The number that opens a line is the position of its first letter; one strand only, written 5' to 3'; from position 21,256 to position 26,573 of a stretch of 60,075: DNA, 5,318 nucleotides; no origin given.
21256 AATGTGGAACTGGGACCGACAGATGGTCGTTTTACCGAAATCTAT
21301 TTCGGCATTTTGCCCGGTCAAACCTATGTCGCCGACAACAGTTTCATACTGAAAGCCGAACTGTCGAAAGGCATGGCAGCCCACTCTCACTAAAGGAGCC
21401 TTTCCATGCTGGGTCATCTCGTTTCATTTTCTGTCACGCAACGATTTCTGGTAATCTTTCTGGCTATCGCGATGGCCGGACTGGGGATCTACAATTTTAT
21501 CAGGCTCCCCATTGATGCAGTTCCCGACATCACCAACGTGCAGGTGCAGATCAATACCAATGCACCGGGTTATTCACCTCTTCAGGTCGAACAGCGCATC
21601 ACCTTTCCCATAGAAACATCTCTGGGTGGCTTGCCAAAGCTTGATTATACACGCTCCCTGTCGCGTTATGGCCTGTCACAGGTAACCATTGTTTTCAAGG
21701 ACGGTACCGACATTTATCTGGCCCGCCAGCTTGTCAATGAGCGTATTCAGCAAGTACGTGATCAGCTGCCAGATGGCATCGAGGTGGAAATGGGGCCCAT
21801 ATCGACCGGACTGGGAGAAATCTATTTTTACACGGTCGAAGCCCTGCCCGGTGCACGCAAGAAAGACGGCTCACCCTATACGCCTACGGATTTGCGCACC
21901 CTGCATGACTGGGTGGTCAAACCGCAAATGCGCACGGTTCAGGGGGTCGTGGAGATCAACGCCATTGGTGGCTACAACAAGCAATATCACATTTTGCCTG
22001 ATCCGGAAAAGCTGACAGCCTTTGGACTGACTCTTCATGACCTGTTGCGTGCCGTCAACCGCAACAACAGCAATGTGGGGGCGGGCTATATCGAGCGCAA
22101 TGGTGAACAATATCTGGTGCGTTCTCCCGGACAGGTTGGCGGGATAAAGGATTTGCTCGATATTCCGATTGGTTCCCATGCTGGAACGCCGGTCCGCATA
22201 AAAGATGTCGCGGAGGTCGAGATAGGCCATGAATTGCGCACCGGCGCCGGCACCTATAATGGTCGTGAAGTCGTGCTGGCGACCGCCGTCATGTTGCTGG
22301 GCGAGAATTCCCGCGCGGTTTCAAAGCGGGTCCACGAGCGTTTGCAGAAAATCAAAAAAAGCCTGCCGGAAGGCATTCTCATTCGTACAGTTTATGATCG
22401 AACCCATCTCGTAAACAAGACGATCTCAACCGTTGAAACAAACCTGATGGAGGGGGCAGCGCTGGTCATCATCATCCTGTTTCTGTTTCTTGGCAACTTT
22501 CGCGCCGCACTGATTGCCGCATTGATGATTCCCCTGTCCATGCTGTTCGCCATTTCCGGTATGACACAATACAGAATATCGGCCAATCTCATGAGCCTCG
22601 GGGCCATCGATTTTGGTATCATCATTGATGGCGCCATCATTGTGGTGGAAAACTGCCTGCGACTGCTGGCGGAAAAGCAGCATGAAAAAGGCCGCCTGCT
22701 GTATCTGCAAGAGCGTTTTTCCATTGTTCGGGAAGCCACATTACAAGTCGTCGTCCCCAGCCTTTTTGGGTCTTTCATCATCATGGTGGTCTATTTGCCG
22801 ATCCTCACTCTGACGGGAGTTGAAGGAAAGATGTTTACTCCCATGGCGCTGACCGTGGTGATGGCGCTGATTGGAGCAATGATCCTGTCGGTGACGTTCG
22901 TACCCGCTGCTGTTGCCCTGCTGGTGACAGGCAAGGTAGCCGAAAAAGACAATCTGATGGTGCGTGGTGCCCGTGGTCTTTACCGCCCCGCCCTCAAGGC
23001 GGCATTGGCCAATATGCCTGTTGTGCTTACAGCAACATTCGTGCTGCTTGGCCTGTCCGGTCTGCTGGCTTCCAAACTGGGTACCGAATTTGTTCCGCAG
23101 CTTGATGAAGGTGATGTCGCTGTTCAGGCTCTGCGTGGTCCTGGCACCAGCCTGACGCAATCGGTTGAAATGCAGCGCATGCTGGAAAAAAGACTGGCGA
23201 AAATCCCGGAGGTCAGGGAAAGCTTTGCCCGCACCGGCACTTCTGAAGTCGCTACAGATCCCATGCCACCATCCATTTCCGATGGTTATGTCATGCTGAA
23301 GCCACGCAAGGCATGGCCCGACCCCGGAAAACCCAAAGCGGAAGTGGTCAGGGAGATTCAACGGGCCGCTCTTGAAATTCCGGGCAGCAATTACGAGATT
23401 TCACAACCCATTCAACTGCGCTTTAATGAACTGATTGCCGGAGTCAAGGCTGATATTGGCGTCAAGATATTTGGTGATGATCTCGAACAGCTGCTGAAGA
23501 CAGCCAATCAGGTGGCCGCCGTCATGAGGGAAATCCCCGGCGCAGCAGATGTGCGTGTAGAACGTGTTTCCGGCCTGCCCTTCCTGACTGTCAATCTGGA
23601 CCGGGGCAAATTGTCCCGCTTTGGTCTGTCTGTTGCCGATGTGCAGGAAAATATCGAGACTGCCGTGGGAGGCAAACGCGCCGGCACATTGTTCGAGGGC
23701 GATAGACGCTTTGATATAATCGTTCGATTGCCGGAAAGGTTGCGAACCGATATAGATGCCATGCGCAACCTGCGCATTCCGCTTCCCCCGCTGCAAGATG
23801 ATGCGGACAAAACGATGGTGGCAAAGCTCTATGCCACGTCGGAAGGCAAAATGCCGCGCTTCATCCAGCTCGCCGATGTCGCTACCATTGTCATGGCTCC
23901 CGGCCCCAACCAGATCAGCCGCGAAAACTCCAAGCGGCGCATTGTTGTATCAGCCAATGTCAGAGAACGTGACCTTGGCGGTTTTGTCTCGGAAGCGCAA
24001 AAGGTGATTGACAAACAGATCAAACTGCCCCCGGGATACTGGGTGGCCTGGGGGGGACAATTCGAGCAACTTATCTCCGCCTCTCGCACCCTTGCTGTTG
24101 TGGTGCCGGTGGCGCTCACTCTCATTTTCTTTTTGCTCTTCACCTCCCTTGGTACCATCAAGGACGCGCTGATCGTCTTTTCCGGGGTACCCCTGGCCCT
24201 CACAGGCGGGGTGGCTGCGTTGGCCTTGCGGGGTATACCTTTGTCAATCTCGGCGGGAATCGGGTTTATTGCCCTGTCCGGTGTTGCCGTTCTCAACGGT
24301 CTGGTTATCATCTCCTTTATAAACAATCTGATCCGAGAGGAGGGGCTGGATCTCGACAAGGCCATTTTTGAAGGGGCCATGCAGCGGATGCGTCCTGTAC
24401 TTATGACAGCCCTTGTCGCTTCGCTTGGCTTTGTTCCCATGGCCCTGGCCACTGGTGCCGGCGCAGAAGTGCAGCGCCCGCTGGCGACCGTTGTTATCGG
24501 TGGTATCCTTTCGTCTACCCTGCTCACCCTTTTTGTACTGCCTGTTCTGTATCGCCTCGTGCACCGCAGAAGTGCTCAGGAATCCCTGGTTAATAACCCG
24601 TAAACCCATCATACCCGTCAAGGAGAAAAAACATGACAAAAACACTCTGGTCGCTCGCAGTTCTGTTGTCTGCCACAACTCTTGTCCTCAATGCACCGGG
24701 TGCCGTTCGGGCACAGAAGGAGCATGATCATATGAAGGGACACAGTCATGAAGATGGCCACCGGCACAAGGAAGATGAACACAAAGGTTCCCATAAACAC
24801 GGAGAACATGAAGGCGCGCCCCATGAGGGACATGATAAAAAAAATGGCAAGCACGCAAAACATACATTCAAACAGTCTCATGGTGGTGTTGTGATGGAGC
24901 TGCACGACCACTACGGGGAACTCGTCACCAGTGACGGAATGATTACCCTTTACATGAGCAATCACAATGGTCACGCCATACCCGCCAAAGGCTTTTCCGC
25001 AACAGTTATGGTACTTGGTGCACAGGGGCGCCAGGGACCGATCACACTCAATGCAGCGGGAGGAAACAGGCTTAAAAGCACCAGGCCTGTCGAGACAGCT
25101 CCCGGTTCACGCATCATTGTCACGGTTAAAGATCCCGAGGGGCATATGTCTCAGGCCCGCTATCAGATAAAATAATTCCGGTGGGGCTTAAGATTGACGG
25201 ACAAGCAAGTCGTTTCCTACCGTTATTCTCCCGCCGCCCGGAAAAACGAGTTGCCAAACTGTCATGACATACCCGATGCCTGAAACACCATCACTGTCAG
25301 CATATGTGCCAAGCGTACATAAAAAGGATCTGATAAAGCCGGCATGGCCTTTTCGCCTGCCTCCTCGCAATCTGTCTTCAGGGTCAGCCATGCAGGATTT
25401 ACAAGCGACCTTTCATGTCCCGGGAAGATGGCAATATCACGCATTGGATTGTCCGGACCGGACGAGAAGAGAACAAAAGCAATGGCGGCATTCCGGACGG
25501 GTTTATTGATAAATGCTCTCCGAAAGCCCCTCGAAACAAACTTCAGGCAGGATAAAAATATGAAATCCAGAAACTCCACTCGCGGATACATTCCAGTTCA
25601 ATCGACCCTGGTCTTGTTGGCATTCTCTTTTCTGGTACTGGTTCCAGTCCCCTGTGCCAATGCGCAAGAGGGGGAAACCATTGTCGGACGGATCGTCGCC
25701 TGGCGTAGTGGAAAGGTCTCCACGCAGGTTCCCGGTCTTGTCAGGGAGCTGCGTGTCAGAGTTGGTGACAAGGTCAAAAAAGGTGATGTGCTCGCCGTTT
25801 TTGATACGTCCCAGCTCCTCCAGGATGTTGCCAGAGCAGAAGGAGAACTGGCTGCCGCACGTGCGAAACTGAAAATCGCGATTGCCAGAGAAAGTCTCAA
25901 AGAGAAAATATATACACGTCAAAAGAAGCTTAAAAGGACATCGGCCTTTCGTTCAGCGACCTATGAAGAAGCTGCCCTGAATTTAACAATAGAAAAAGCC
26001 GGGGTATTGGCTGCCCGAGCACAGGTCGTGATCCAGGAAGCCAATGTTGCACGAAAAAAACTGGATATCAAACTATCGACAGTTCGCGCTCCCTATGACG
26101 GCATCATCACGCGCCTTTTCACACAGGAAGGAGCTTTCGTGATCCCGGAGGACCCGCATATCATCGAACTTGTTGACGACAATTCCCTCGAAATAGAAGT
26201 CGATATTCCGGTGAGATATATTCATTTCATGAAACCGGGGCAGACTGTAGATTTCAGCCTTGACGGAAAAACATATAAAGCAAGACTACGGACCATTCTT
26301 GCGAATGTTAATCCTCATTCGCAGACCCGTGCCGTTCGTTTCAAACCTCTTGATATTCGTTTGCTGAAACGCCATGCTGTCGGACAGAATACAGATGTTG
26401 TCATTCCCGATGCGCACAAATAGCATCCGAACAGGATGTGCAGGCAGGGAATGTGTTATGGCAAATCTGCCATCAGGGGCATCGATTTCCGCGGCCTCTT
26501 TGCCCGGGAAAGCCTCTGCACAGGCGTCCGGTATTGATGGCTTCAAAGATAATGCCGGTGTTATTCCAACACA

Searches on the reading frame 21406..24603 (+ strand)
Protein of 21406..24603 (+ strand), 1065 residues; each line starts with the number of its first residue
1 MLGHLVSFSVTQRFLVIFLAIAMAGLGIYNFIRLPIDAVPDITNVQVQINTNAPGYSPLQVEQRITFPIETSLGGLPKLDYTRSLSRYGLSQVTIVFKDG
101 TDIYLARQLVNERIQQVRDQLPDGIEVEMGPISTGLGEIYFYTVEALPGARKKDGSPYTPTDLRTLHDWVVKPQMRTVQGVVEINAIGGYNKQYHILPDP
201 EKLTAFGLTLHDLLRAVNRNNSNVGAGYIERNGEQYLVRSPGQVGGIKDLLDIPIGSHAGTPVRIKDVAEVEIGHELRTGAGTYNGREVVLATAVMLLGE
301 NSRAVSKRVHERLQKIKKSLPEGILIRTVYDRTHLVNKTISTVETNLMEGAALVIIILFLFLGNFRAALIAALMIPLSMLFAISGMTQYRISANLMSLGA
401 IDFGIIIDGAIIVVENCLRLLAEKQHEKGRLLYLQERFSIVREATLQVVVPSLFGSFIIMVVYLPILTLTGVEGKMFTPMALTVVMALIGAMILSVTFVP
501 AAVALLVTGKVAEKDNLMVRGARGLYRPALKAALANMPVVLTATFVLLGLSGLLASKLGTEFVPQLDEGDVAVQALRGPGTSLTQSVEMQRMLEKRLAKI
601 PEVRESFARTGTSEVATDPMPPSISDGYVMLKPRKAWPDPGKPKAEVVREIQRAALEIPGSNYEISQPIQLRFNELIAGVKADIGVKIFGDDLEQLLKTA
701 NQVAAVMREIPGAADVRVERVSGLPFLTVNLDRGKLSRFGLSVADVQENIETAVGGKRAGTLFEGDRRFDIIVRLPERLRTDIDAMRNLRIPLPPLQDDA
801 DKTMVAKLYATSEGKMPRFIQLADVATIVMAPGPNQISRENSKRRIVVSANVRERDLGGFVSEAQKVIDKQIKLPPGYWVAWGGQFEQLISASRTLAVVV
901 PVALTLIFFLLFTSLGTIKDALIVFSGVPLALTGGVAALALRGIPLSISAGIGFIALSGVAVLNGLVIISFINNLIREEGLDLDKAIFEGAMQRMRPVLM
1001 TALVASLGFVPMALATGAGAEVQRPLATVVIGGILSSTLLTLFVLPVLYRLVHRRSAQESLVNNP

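Call 57: search_protein_families(library=pfam, proteins=[window:21406-24603:+], max_evalue=0.00001)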
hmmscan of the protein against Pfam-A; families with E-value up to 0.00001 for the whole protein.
window:21406-24603:+ (1065 aa): 1 family
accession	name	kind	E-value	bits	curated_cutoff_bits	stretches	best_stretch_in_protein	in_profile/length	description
PF00873.25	ACR_tran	-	0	1093.8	28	1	6-1053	2-1021/1021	AcrB/AcrD/AcrF family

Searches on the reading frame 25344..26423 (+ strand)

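Call 57: search_protein_families(library=pfam, proteins=[window:25344-26423:+], max_evalue=0.00001)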
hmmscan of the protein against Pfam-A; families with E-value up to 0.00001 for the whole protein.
window:25344-26423:+ (359 aa): 3 families
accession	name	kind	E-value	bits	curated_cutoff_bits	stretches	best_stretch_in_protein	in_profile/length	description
PF13437.12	HlyD_3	-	7.3e-18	65.7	22.2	1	246-336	1-94/106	HlyD family secretion protein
PF16576.10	HlyD_D23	-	1.2e-15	57.8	30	1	123-333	20-199/214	Barrel-sandwich domain of CusB or HlyD membrane-fusion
PF13533.13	Biotin_lipoyl_2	-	1.6e-11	44.1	29.8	1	124-154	2-32/32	Biotin-lipoyl like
